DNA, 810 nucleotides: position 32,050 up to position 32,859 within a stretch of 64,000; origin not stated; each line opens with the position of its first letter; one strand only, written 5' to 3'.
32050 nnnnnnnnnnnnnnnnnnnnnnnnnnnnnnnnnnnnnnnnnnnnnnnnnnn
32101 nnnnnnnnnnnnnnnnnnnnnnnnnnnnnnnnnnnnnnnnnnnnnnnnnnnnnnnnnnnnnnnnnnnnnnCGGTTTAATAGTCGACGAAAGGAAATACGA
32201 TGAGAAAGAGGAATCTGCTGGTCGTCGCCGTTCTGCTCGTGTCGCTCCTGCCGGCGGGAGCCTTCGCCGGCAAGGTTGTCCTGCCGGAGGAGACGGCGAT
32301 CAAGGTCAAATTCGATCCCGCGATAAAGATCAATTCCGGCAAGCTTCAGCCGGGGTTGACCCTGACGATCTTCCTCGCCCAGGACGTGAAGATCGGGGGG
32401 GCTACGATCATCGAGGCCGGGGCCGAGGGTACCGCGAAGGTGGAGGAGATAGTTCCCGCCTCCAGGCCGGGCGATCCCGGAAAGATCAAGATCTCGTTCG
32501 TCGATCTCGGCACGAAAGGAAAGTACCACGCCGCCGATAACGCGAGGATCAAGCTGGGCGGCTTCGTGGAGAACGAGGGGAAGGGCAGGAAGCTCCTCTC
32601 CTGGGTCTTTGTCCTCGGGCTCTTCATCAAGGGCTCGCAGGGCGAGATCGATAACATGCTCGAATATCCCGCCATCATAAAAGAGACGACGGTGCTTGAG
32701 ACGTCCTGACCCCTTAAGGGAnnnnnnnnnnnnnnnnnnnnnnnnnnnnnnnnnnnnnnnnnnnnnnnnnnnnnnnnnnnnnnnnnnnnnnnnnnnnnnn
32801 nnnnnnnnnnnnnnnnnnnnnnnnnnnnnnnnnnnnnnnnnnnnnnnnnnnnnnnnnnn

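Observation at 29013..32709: Candidate non-canonical T6SS membrane complex: tail-anchored protein plus Ras-like GTPase-TM-periplasmic fusion plus small secreted protein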

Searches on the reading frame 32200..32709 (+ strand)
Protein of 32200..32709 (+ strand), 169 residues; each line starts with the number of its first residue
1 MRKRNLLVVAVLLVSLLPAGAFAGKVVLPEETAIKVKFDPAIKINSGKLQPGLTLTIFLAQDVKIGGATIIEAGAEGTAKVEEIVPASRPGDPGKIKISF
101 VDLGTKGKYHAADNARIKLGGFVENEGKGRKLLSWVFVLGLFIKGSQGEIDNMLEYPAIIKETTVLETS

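Call 7: search_protein_families(library=pfam, proteins=[window:32200-32709:+], max_evalue=0.01)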
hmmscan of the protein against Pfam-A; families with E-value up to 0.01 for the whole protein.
window:32200-32709:+ (169 aa): 0 families

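Call 9: search_protein_families(library=ncbifam, proteins=[window:32200-32709:+], max_evalue=0.01)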
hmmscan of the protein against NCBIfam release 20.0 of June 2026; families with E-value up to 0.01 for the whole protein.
window:32200-32709:+ (169 aa): 0 families

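Call 29: find_homologous_proteins(query=window:32200-32709:+, max_evalue=0.001)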
Query window:32200-32709:+ (169 aa): 45 proteins with E <= 0.001 among 350 candidates.
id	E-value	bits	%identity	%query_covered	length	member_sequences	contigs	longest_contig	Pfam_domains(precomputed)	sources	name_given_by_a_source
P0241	2.8e-101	354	100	100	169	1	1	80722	-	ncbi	-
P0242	8.0e-63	229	66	99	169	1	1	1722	-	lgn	-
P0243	2.2e-61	225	64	99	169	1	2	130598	-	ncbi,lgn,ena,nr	ncbi:MAG: hypothetical protein KAV42_09260 [Candidatus Krumholzibacteria bacterium]|nr:hypothetical 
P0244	4.0e-61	224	63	99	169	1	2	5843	-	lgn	-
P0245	6.3e-61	223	64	99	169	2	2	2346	-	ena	-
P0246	8.7e-61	223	63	100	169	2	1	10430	-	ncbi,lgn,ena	-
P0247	1.4e-60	222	65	96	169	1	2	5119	-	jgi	jgi:hypothetical protein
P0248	3.8e-60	220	62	99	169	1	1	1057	-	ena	-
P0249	1.5e-59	219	61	99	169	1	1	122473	-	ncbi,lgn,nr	ncbi:MAG: hypothetical protein JW746_01470 [Candidatus Krumholzibacteriota bacterium]|nr:hypothetica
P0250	1.2e-58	216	65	99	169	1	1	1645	-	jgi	jgi:hypothetical protein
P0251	2.5e-58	215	69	85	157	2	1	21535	-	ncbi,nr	ncbi:MAG: hypothetical protein KOO63_02635 [Bacteroidales bacterium]|nr:hypothetical protein [Candid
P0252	2.9e-58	214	61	99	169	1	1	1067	-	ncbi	-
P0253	9.2e-58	213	60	99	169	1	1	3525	-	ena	-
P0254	1.8e-56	209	60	100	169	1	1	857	-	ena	-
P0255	1.8e-56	209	60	99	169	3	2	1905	-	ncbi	-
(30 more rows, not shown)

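Call 59: search_protein_families(library=pfam, alignment_id=A3, max_evalue=10)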
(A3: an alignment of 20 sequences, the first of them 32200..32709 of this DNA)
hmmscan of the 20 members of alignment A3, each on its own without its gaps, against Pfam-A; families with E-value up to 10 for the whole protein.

A. member 1, window:32200-32709:+ (169 aa): 1 family
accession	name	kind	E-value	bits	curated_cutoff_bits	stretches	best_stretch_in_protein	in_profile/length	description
PF19376.4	DUF5951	-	0.12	12.8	25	1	149-165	25-41/50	Family of unknown function (DUF5951)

B. families by the number of members that match (of 20 scanned): 7 families
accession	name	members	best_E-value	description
PF20230.4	DUF6588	4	0.0031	Family of unknown function (DUF6588)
PF02933.23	CDC48_2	1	0.031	Cell division protein 48 (CDC48), domain 2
PF00963.24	Cohesin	1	0.092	Cohesin domain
PF19376.4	DUF5951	1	0.12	Family of unknown function (DUF5951)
PF01249.23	Ribosomal_S21e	1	0.16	Ribosomal protein S21e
PF07462.16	MSP1_C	1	0.16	Merozoite surface protein 1 (MSP1) C-terminus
PF08194.17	DIM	1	3.6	DIM protein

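Call 110: search_solved_structures(query=A3, max_evalue=10)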
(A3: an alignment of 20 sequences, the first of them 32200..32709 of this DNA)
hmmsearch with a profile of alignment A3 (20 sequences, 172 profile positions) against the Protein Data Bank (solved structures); distinct sequences matched with E-value up to 10: 2.
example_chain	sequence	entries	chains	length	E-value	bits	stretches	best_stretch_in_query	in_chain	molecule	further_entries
6v39_d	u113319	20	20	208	1.1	12.2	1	63-113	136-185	30S ribosomal protein S4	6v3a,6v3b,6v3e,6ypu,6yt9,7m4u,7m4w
2kcp_A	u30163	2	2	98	1.2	12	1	26-104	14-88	30S ribosomal protein S8e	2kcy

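Call 117: search_protein_families(library=padloc, proteins=[window:32200-32709:+], max_evalue=0.01)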
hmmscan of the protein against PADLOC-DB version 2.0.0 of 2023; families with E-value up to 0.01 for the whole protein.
window:32200-32709:+ (169 aa): 0 families
